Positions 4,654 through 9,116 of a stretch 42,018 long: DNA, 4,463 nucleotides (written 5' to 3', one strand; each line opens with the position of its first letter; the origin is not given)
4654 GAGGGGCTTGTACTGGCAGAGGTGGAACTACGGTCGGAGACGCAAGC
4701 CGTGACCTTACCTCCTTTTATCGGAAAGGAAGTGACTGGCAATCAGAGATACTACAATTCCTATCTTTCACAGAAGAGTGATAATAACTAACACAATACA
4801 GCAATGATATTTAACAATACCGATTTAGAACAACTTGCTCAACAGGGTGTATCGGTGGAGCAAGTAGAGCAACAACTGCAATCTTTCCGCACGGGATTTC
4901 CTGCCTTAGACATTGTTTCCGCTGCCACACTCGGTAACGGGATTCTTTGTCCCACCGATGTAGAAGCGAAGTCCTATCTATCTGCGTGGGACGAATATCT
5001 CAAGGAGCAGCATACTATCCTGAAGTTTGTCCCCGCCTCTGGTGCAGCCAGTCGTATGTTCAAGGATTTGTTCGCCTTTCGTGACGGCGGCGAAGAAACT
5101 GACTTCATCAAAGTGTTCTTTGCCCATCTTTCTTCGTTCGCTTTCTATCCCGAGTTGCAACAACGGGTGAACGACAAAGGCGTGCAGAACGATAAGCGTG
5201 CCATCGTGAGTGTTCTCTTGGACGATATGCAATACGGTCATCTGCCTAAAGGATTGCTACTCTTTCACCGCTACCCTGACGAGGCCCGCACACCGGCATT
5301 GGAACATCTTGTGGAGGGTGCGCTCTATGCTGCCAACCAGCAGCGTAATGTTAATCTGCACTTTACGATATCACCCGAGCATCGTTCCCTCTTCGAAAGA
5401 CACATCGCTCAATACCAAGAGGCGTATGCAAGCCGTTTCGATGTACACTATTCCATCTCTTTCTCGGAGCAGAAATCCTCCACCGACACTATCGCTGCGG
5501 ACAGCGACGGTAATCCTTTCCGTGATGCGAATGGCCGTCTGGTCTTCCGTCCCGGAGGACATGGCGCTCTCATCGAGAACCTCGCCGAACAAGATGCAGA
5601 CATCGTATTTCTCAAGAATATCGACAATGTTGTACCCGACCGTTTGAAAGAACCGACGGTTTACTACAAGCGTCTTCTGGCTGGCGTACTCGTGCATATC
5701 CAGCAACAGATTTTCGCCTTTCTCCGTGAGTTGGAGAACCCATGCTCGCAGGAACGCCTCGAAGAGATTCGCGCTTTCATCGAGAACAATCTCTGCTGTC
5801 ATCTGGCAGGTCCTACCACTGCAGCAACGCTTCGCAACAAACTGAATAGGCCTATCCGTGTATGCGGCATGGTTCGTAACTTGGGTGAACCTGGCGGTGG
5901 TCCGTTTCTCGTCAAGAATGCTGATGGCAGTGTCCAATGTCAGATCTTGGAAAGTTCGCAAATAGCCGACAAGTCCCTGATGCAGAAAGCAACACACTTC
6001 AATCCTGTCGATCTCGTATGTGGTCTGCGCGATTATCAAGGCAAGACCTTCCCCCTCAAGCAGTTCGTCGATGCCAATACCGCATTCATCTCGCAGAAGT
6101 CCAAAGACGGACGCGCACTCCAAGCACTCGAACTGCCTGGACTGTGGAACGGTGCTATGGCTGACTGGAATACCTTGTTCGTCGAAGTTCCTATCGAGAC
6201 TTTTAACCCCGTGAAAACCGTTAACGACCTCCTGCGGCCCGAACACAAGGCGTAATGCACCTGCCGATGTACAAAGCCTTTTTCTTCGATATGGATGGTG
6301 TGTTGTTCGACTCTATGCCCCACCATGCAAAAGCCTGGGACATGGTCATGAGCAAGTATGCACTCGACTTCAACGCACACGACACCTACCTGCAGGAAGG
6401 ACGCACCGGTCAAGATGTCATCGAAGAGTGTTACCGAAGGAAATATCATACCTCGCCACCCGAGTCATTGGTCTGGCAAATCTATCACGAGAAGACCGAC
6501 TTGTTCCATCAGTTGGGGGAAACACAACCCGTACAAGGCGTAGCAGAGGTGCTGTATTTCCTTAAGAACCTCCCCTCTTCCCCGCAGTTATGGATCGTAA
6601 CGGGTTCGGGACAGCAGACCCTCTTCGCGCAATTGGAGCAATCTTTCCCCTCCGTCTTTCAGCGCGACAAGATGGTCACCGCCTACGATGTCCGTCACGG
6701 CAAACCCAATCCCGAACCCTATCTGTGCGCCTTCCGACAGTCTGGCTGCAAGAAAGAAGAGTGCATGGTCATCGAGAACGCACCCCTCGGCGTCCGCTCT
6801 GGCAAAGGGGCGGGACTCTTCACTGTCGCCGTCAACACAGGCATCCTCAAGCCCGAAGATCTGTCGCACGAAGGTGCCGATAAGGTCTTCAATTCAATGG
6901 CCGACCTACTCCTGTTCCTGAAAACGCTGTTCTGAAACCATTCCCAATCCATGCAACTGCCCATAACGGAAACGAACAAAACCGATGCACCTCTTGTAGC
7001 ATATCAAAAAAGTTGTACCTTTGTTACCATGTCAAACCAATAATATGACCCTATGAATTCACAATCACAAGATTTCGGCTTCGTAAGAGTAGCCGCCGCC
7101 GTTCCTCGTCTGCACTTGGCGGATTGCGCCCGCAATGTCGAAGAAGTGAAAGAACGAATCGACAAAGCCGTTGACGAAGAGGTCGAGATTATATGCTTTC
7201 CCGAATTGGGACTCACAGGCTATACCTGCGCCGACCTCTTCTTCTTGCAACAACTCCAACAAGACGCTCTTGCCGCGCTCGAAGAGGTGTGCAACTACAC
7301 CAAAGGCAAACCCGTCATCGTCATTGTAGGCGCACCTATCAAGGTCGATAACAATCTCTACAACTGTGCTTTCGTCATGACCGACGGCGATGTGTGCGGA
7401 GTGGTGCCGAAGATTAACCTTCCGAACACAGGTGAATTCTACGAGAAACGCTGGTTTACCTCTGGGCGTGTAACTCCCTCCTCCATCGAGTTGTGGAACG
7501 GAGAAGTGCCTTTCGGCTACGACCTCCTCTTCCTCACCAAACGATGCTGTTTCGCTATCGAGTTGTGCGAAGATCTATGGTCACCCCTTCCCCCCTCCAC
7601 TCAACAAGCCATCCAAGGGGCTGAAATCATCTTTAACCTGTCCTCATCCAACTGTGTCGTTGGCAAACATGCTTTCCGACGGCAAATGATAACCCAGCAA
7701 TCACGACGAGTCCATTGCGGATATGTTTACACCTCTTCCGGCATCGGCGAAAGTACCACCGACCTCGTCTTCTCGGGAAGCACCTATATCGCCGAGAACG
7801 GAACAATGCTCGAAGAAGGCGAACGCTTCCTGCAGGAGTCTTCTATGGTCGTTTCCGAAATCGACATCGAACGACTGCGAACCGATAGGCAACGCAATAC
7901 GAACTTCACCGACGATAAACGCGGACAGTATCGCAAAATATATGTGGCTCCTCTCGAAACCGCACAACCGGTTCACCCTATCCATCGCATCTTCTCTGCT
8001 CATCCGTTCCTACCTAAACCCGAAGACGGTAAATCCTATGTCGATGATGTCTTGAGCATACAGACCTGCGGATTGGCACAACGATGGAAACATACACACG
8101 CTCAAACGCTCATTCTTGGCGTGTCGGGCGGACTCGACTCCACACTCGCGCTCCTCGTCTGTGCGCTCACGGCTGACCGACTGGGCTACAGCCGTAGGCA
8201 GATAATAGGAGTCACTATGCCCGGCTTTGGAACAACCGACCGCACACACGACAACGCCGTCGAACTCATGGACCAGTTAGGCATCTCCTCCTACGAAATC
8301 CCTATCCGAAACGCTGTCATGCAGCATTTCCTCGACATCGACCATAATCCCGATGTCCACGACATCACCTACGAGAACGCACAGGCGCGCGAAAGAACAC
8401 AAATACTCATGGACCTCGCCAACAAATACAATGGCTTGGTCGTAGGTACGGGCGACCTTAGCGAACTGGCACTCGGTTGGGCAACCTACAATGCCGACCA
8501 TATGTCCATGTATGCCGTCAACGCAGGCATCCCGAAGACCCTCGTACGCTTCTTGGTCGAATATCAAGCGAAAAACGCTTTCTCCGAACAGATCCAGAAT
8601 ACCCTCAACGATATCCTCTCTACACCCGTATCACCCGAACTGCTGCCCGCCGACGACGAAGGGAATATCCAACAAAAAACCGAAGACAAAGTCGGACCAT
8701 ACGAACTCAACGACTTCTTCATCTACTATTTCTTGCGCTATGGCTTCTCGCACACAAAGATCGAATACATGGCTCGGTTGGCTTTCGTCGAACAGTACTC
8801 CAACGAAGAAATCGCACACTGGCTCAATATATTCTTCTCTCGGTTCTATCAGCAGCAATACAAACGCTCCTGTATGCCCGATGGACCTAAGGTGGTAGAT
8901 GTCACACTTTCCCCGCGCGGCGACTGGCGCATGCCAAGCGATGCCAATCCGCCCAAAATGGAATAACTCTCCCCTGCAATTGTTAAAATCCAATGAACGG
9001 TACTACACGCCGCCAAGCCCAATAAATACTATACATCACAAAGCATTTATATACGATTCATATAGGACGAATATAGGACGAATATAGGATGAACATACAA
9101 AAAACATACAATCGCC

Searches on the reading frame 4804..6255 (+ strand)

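Call 5: search_protein_families(library=pfam, proteins=[window:4804-6255:+], max_evalue=0.001)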
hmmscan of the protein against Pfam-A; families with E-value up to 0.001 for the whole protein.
window:4804-6255:+ (483 aa): 1 family
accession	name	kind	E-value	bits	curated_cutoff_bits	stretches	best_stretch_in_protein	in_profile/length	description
PF14134.11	DUF4301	-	1.8e-208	693.9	27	1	5-482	2-507/507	Domain of unknown function (DUF4301)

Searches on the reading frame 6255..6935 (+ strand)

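Call 5: search_protein_families(library=pfam, proteins=[window:6255-6935:+], max_evalue=0.001)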
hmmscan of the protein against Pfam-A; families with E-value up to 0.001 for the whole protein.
window:6255-6935:+ (226 aa): 3 families
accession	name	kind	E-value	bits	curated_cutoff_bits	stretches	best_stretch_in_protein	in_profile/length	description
PF13419.12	HAD_2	-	4.9e-19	69.6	23.8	1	11-193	3-178/178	Haloacid dehalogenase-like hydrolase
PF00702.32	Hydrolase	-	3.6e-18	67.1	26.4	1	6-187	1-191/191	haloacid dehalogenase-like hydrolase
PF13242.12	Hydrolase_like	-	4.3e-06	27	22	1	149-218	3-75/75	HAD-hyrolase-like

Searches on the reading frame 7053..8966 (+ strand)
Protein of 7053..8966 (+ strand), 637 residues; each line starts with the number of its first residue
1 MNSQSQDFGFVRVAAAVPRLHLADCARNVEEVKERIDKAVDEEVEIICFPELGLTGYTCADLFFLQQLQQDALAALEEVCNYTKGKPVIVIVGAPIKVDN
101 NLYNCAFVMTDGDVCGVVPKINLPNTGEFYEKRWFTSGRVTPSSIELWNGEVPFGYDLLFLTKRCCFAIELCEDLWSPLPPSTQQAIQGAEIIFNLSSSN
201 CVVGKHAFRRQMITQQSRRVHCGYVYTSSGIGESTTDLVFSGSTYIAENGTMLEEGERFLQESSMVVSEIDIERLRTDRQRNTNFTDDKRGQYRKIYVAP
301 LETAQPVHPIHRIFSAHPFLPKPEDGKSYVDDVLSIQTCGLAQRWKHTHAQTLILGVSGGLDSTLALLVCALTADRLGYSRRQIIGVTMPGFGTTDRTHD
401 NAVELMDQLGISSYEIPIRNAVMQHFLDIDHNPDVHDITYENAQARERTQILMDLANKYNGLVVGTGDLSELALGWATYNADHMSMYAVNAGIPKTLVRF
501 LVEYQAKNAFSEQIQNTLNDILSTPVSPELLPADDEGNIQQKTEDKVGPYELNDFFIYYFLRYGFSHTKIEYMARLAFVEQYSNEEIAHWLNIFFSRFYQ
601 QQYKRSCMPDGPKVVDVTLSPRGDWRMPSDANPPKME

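Call 5: search_protein_families(library=pfam, proteins=[window:7053-8966:+], max_evalue=0.001)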
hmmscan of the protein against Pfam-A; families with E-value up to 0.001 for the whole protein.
window:7053-8966:+ (637 aa): 2 families
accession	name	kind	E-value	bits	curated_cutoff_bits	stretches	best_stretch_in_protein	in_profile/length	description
PF02540.23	NAD_synthase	-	5.5e-28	98.2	21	1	341-505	9-166/242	NAD synthase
PF00795.27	CN_hydrolase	-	7.6e-16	58.7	23.2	1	16-279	5-255/256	Carbon-nitrogen hydrolase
